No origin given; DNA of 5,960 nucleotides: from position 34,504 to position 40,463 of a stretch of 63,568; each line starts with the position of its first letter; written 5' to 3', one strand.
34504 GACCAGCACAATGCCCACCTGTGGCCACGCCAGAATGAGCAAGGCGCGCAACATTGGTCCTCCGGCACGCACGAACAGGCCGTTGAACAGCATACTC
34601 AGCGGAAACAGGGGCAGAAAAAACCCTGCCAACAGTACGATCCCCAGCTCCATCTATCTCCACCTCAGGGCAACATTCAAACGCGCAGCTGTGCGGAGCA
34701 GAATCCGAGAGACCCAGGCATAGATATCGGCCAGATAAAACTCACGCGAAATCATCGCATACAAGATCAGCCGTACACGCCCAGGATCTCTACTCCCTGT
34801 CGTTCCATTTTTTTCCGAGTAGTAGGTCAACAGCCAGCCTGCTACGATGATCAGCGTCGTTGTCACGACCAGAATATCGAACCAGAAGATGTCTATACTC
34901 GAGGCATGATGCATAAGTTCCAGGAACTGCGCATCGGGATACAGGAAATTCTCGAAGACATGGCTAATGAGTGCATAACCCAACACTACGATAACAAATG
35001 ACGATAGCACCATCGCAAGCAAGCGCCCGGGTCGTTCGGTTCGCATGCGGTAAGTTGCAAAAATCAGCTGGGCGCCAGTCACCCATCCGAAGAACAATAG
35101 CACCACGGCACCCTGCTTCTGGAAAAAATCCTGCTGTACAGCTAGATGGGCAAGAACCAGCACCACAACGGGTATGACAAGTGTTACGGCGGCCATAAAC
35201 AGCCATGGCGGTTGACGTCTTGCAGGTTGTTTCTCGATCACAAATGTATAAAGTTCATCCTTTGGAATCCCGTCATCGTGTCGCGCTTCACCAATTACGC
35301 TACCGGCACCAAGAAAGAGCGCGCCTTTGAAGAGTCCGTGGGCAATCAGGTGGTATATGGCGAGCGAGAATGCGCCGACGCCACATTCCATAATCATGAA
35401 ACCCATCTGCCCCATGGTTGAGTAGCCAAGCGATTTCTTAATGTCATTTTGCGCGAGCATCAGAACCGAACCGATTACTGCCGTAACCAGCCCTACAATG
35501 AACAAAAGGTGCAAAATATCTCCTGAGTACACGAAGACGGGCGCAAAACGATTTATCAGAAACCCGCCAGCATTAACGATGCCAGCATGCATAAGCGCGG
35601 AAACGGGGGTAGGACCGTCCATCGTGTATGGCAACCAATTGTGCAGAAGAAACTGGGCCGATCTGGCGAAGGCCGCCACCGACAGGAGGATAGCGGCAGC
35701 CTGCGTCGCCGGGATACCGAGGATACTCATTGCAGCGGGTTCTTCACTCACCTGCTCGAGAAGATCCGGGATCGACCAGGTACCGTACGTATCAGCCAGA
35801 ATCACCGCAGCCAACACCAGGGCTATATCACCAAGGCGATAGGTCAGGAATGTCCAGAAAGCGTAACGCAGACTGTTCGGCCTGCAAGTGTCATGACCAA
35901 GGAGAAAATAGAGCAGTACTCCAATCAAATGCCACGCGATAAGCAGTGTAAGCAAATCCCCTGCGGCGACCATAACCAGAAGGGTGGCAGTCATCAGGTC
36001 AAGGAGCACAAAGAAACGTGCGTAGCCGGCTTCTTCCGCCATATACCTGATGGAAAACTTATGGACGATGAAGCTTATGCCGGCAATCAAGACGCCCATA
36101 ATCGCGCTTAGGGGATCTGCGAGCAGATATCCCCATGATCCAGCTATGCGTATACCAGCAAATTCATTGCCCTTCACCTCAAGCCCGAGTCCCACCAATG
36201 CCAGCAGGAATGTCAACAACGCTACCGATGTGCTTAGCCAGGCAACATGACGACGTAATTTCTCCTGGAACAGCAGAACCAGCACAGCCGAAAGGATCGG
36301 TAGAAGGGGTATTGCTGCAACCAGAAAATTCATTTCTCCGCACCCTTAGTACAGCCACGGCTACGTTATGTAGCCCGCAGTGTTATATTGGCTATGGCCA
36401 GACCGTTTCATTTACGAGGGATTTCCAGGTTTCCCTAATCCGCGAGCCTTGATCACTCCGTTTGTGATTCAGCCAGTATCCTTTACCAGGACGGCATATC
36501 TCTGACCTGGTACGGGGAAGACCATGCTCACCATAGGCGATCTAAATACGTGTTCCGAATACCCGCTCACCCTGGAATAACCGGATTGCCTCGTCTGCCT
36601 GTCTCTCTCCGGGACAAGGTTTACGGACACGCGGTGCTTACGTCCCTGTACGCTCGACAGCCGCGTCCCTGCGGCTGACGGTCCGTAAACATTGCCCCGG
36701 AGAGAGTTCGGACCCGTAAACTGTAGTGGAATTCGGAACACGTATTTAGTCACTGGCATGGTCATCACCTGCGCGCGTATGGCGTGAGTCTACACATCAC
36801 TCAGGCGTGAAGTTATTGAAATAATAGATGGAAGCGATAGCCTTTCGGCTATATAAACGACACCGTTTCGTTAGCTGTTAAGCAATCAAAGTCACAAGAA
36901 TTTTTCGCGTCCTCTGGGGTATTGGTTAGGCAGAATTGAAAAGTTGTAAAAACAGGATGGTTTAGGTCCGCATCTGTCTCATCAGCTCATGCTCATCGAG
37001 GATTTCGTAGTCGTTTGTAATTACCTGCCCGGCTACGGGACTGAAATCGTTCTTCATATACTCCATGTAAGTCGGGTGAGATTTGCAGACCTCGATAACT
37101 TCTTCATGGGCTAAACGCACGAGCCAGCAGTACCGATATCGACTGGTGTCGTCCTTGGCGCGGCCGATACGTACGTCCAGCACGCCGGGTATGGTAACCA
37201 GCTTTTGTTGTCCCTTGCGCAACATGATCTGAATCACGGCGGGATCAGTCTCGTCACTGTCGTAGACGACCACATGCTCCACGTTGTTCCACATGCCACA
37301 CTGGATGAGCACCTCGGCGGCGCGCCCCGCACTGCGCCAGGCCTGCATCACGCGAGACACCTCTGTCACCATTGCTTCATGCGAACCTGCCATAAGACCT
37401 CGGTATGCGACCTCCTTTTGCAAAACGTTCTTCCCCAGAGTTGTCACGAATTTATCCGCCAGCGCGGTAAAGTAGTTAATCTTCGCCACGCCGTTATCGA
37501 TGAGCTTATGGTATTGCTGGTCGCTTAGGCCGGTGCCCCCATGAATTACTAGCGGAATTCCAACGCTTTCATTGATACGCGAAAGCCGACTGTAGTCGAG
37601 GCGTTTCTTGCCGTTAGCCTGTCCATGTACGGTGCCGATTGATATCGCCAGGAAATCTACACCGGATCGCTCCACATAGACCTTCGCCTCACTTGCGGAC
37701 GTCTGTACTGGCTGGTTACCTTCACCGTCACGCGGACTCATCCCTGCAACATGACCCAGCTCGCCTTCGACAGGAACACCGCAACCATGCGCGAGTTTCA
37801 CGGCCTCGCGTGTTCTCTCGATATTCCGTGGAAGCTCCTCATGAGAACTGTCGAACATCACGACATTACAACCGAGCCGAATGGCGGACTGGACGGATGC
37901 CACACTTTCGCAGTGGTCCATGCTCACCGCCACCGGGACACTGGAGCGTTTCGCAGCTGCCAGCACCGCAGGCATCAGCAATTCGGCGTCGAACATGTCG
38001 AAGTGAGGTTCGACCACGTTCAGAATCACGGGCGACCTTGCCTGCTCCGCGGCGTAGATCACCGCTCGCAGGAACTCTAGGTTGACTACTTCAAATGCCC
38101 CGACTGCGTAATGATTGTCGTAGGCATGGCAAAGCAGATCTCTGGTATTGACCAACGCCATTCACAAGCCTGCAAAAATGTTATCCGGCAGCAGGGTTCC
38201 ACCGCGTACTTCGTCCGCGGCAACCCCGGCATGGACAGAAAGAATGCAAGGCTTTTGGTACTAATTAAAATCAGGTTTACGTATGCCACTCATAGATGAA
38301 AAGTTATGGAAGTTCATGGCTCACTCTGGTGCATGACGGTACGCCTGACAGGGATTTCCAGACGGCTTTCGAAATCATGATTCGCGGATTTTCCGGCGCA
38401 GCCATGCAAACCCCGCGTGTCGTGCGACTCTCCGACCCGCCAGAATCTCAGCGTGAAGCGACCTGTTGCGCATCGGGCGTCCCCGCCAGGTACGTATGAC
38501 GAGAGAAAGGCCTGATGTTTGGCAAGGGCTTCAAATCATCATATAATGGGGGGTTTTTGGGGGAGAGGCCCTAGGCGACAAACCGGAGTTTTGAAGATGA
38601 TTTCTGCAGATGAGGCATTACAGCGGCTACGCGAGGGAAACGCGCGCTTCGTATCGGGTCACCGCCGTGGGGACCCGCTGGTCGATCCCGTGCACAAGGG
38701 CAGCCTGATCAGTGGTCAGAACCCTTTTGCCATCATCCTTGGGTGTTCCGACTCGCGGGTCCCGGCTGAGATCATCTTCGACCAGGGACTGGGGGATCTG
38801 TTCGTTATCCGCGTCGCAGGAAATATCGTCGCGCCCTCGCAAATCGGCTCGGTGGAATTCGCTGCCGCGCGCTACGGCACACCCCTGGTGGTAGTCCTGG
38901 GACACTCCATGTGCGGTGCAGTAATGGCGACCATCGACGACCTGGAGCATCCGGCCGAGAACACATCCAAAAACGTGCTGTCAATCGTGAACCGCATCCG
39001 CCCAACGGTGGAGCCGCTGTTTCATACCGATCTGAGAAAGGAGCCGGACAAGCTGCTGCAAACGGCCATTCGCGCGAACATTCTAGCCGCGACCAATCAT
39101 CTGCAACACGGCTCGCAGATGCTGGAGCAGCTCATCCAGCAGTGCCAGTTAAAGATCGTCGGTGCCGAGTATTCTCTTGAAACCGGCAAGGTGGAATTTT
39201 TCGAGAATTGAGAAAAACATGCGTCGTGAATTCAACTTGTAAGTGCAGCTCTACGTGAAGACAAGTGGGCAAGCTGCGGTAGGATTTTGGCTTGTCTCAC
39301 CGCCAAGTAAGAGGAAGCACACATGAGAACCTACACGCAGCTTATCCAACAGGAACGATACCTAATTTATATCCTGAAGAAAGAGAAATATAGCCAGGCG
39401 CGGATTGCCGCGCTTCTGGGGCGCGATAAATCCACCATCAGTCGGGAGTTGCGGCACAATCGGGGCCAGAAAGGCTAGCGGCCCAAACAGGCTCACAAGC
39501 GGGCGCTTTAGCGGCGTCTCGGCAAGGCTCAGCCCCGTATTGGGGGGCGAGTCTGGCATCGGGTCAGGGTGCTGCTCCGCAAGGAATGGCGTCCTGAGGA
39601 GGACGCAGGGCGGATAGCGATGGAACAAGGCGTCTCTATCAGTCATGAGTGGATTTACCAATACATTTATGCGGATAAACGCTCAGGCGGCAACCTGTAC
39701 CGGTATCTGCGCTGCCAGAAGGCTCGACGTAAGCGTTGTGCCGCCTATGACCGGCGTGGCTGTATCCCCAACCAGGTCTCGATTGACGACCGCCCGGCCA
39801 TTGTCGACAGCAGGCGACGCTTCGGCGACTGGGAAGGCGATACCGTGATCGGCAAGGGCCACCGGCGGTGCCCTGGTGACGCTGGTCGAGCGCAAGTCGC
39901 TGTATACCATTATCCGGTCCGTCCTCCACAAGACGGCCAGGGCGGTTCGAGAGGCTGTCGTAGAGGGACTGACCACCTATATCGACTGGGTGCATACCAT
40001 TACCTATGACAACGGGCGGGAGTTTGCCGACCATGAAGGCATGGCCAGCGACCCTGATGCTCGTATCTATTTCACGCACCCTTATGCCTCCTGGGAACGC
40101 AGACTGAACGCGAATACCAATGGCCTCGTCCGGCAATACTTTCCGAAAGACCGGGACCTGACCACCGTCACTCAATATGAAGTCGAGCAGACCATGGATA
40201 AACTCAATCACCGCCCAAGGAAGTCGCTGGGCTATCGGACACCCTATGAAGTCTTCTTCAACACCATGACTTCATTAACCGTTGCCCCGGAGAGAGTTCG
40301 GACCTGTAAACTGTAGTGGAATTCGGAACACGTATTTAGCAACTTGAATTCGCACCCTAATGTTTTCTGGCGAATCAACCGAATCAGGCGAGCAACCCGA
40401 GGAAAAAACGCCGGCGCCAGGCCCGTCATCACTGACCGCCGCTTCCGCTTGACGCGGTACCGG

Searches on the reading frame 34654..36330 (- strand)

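Call 71: search_protein_families(library=pfam, proteins=[window:34654-36330:-], max_evalue=0.001)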
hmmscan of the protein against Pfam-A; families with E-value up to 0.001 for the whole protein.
window:34654-36330:- (558 aa): 2 families
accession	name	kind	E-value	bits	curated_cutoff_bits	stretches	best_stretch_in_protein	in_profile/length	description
PF00361.26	Proton_antipo_M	-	1.3e-48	166.1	21.5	1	123-355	1-232/294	NADH:quinone oxidoreductase/Mrp antiporter, TM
PF00662.26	Proton_antipo_N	-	6.8e-13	48.7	24.5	1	69-107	13-51/51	NADH-Ubiquinone oxidoreductase (complex I), chain 5 N-terminus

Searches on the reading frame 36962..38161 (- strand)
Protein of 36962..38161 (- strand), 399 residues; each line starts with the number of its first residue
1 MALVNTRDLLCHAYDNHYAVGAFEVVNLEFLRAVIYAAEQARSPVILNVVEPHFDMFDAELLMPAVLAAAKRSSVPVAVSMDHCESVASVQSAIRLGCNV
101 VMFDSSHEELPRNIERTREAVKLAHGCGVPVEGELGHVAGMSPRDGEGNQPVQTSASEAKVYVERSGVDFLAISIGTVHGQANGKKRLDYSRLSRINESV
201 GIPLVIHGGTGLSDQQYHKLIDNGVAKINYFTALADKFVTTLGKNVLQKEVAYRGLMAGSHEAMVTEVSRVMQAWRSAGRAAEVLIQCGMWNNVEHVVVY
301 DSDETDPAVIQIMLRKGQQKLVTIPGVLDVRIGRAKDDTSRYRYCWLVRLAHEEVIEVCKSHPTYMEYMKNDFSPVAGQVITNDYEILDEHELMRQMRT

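Call 71: search_protein_families(library=pfam, proteins=[window:36962-38158:-], max_evalue=0.001)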
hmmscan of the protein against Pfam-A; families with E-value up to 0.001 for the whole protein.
window:36962-38158:- (398 aa): 1 family
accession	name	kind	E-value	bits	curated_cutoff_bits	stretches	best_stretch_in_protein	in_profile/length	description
PF01116.26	F_bP_aldolase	-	3e-80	270.1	25.5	1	3-279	1-277/277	Fructose-bisphosphate aldolase class-II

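Call 78: find_encoding_contigs(protein=window:36962-38161:-, flank=2500, max_places=8)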
Protein window:36962-38161:- (399 aa): 6 contigs read that carry it; 5 places shown.
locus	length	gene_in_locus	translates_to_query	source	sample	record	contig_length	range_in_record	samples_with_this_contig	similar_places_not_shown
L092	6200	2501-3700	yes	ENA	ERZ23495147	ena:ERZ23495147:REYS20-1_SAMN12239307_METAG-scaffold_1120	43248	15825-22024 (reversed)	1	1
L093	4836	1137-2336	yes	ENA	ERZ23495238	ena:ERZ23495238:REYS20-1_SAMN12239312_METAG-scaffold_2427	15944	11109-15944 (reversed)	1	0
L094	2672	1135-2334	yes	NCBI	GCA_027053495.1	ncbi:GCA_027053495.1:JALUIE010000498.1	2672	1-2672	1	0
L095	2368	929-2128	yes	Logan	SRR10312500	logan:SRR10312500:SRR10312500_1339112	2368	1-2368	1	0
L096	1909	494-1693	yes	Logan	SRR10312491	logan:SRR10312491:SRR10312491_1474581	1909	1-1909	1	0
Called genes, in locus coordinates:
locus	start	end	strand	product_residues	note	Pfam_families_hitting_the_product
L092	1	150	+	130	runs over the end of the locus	PF13240:Zn_Ribbon_1 (weak), PF13248:Zn_ribbon_3 (weak), PF12773:DZR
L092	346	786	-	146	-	-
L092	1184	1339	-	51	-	PF13936:HTH_38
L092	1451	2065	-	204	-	PF00484:Pro_CA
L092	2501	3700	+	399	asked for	PF01116:F_bP_aldolase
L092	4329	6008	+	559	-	PF00662:Proton_antipo_N, PF00361:Proton_antipo_M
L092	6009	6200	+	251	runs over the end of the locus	-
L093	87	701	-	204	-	PF00484:Pro_CA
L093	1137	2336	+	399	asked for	PF01116:F_bP_aldolase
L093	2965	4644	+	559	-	PF00662:Proton_antipo_N, PF00361:Proton_antipo_M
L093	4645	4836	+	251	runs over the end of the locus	-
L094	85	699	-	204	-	PF00484:Pro_CA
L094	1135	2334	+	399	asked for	PF01116:F_bP_aldolase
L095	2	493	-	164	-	?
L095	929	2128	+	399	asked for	PF01116:F_bP_aldolase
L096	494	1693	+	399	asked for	PF01116:F_bP_aldolase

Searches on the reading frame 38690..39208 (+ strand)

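Call 71: search_protein_families(library=pfam, proteins=[window:38690-39208:+], max_evalue=0.001)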
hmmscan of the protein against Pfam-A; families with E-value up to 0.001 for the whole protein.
window:38690-39208:+ (173 aa): 1 family
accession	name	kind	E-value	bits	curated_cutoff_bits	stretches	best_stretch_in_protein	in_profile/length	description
PF00484.24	Pro_CA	-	4.1e-38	131.5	25.7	1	14-168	1-156/156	Carbonic anhydrase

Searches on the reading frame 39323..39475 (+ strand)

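Call 71: search_protein_families(library=pfam, proteins=[window:39323-39475:+], max_evalue=0.001)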
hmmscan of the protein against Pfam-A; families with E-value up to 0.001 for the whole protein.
window:39323-39475:+ (51 aa): 2 families
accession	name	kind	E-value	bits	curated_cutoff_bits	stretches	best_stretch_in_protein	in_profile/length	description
PF13936.12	HTH_38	-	5.2e-15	55.4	27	1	4-46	2-44/44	Helix-turn-helix domain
PF13384.12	HTH_23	-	2.9e-05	24.2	24.6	1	10-47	5-44/50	Homeodomain-like domain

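Call 97: search_protein_families(library=ncbifam, proteins=[window:39323-39475:+], max_evalue=0.001)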
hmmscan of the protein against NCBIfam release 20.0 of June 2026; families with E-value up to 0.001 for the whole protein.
window:39323-39475:+ (51 aa): 1 family
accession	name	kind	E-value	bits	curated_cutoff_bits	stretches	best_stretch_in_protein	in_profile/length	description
TIGR03001.1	Sig-70_gmx1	subfamily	0.00079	18.8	154.6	1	5-47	160-202/244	RNA polymerase sigma-70 factor, Myxococcales family 1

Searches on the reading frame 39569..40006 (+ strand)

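Call 71: search_protein_families(library=pfam, proteins=[window:39569-40006:+], max_evalue=0.001)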
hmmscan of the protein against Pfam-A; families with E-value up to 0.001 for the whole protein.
window:39569-40006:+ (146 aa): 0 families

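Call 97: search_protein_families(library=ncbifam, proteins=[window:39569-40006:+], max_evalue=0.001)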
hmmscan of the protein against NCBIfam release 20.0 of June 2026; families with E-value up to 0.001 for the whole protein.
window:39569-40006:+ (146 aa): 1 family
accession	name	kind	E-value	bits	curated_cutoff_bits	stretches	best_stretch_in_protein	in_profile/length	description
NF033563.0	transpos_IS30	equivalog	5.7e-28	98.4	80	1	2-100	49-148/267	IS30 family transposase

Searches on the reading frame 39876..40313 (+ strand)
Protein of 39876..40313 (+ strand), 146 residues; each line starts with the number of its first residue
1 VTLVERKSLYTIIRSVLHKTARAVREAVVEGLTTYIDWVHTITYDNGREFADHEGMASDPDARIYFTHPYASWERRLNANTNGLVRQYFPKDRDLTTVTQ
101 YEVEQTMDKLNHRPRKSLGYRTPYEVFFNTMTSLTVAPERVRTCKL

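Call 71: search_protein_families(library=pfam, proteins=[window:39876-40313:+], max_evalue=0.001)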
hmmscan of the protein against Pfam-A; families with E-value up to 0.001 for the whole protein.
window:39876-40313:+ (146 aa): 0 families

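Call 97: search_protein_families(library=ncbifam, proteins=[window:39876-40313:+], max_evalue=0.001)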
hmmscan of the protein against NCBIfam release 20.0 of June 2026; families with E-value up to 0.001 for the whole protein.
window:39876-40313:+ (146 aa): 2 families
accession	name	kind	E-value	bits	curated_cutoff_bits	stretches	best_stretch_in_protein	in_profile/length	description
NF033563.0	transpos_IS30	equivalog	6.7e-41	140.7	80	1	1-116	151-267/267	IS30 family transposase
NF033577.2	transpos_IS481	equivalog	8e-05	22.3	224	1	3-127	153-284/284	IS481 family transposase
